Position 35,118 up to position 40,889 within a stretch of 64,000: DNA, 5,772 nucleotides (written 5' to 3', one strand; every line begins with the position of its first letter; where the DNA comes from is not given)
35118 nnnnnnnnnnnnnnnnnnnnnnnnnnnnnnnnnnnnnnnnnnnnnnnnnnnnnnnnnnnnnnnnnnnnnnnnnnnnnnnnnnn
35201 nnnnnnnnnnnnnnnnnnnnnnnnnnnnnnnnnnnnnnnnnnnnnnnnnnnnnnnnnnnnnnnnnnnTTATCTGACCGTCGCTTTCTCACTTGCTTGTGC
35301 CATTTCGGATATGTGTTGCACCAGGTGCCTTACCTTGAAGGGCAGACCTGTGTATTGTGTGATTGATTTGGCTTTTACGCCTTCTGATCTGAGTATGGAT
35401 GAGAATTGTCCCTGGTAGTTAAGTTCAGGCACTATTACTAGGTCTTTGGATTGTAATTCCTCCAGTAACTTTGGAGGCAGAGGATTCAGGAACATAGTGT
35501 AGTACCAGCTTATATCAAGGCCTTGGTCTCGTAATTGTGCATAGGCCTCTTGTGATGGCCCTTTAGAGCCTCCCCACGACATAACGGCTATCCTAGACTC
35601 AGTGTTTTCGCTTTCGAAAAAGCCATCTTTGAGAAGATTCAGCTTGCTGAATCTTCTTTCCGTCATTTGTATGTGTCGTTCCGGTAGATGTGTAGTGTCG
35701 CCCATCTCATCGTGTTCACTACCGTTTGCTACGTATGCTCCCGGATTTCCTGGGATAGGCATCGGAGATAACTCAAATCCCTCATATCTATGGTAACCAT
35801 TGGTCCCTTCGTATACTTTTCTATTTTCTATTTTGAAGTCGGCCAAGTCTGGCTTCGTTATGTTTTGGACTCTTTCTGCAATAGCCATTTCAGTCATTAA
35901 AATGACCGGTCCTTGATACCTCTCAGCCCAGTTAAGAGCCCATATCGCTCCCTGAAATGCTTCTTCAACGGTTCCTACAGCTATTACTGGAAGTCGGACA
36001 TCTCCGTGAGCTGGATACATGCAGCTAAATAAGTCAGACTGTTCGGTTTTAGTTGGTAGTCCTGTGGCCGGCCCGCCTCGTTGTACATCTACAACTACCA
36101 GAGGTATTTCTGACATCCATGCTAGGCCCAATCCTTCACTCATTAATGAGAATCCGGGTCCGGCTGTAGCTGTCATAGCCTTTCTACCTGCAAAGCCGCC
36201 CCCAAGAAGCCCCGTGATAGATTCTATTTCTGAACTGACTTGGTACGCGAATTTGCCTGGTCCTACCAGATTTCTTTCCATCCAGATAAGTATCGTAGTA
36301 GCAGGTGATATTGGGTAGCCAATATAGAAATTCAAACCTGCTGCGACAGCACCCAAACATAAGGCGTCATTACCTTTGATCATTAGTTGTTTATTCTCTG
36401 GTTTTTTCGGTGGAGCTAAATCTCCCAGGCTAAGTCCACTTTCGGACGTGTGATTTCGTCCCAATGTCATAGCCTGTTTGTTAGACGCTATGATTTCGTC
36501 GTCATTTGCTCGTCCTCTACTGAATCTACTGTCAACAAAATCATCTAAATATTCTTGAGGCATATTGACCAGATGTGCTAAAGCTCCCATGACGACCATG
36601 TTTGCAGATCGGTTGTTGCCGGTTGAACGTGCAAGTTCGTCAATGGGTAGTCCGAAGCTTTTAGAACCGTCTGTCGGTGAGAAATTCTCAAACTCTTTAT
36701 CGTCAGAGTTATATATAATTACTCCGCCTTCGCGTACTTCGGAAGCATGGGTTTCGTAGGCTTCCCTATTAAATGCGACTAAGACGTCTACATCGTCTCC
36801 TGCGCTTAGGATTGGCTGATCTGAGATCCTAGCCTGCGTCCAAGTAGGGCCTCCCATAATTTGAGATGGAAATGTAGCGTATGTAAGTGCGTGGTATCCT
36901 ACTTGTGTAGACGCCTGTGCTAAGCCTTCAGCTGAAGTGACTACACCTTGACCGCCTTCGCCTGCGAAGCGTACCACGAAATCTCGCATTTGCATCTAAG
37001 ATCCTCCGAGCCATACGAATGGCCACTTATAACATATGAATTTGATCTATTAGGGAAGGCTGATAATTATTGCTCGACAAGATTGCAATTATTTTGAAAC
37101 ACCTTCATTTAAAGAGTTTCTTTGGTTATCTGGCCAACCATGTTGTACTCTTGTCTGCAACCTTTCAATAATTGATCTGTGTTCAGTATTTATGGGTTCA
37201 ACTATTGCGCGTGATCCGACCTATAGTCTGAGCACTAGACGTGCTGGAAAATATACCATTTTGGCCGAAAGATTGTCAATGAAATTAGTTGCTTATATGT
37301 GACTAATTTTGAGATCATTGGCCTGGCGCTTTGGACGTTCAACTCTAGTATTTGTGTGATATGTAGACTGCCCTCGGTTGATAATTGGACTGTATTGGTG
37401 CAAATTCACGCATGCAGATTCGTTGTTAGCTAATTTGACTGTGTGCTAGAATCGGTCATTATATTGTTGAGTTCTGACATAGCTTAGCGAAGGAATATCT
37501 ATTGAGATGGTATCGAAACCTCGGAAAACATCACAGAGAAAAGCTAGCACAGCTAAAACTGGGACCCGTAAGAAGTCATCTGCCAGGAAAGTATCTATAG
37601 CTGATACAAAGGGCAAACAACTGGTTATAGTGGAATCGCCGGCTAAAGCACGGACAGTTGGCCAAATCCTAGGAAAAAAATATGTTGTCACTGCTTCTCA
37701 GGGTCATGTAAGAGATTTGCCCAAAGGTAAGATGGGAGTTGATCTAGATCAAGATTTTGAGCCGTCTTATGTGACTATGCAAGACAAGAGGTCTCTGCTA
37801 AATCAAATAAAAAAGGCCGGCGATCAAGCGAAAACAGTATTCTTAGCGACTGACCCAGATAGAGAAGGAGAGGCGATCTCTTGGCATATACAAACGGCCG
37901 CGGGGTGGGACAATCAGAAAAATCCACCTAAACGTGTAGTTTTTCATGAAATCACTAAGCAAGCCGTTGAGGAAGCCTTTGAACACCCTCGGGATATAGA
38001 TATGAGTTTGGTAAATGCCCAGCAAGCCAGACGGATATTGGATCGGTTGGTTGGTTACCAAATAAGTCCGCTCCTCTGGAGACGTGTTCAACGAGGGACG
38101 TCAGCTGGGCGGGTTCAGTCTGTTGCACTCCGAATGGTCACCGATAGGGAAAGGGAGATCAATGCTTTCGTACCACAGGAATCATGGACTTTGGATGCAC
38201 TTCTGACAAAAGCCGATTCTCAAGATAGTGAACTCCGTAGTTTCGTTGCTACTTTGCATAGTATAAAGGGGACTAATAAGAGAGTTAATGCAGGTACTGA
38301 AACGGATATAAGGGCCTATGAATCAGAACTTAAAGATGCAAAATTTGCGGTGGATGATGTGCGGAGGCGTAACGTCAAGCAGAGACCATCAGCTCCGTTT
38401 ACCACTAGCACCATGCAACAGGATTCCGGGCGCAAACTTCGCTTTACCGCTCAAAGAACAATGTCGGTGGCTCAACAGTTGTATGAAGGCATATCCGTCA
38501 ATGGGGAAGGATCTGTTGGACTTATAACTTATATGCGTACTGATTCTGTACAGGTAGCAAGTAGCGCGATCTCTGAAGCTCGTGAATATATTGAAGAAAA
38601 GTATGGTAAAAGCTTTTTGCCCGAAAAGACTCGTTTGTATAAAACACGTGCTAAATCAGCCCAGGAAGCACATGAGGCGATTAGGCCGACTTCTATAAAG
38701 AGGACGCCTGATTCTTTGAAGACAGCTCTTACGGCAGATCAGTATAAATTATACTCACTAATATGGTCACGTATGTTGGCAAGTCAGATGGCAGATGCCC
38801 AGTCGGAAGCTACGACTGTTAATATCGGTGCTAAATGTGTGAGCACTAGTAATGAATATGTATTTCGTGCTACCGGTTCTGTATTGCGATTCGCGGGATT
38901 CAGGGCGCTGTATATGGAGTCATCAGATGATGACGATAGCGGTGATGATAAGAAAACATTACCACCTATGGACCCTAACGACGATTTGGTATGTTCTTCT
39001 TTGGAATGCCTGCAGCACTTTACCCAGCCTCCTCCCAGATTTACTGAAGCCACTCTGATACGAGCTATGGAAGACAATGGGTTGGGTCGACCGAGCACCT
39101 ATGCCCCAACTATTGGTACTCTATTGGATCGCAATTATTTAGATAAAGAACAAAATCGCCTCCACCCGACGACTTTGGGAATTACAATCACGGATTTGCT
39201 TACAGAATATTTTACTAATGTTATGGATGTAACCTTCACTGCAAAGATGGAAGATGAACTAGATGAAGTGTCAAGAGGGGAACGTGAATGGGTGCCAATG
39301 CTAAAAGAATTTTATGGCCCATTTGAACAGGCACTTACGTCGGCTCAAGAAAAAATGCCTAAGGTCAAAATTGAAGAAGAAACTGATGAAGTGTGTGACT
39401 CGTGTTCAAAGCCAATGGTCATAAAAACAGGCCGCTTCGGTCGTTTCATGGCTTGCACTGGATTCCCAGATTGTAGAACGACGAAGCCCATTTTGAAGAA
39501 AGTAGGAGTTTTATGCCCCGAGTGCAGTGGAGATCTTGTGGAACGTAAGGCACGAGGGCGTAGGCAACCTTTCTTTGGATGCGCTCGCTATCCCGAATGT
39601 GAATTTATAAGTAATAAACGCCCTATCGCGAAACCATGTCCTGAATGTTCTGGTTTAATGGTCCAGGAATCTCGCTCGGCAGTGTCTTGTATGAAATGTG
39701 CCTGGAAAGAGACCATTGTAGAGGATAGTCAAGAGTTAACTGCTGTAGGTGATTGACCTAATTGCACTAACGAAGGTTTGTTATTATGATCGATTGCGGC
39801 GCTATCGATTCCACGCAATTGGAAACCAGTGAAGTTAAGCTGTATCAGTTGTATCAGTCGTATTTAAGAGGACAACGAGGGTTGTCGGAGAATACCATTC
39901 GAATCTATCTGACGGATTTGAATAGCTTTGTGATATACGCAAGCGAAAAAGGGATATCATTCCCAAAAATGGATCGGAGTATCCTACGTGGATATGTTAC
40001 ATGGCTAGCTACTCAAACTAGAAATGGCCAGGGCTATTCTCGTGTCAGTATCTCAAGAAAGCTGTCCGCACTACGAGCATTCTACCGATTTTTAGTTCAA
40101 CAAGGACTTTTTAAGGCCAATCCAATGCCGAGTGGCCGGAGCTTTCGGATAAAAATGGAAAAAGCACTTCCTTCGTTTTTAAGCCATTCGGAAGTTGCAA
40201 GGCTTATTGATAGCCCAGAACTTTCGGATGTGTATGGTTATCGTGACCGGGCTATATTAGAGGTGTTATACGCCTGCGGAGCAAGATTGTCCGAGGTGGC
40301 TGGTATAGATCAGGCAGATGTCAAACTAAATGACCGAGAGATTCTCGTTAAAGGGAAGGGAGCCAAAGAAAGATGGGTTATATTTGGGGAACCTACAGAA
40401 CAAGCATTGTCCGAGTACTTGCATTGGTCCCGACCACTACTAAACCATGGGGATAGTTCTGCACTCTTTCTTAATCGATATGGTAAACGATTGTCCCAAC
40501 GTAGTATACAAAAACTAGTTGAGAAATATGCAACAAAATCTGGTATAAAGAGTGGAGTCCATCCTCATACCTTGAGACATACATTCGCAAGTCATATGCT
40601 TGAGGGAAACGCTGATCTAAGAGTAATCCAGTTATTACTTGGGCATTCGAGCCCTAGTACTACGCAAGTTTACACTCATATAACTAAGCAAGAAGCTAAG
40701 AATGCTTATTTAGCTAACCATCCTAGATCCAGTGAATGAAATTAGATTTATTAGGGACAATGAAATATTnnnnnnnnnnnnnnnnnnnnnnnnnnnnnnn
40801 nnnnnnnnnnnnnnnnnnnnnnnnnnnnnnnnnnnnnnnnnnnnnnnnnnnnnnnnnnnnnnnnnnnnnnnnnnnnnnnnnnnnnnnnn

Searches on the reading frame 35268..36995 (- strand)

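Call 57: search_protein_families(library=pfam, proteins=[window:35268-36995:-], max_evalue=0.00001)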
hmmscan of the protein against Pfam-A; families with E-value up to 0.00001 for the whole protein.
window:35268-36995:- (575 aa): 2 families
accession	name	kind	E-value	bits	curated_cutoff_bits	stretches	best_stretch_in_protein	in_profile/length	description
PF01855.24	POR_N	-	1.2e-48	166.3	27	1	215-445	2-229/231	Pyruvate flavodoxin/ferredoxin oxidoreductase, thiamine diP-bdg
PF01558.24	POR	-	3.5e-38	131.9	27.4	1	14-180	1-172/173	Pyruvate ferredoxin/flavodoxin oxidoreductase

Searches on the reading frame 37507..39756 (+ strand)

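Call 57: search_protein_families(library=pfam, proteins=[window:37507-39756:+], max_evalue=0.00001)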
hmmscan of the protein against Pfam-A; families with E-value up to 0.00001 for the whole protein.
window:37507-39756:+ (749 aa): 3 families
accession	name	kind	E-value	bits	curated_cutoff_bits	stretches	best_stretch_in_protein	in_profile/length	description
PF01131.25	Topoisom_bac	-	1.9e-122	409.6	35.1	1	164-599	2-410/411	DNA topoisomerase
PF01396.24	Zn_ribbon_Top1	-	1.2e-23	83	32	2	628-664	2-38/39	Topoisomerase DNA binding C4 zinc finger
PF01751.28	Toprim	-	1.1e-21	77.2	23.1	1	38-149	1-96/96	Toprim domain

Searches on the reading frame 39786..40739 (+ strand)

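Call 57: search_protein_families(library=pfam, proteins=[window:39786-40739:+], max_evalue=0.00001)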
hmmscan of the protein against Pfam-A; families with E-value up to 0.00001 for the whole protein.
window:39786-40739:+ (317 aa): 4 families
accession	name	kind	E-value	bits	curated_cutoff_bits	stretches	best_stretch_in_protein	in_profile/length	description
PF00589.27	Phage_integrase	-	4.7e-43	147.4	27.1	1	131-302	2-171/172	Phage integrase family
PF02899.23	Phage_int_SAM_1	-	2.1e-19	70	22.3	1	21-107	2-83/83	Phage integrase, N-terminal SAM-like domain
PF13102.12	Phage_int_SAM_5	-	3e-11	44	22.3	1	19-115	2-94/98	Phage integrase SAM-like domain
PF13495.12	Phage_int_SAM_4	-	1.7e-07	32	27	1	19-106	1-81/85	Phage integrase, N-terminal SAM-like domain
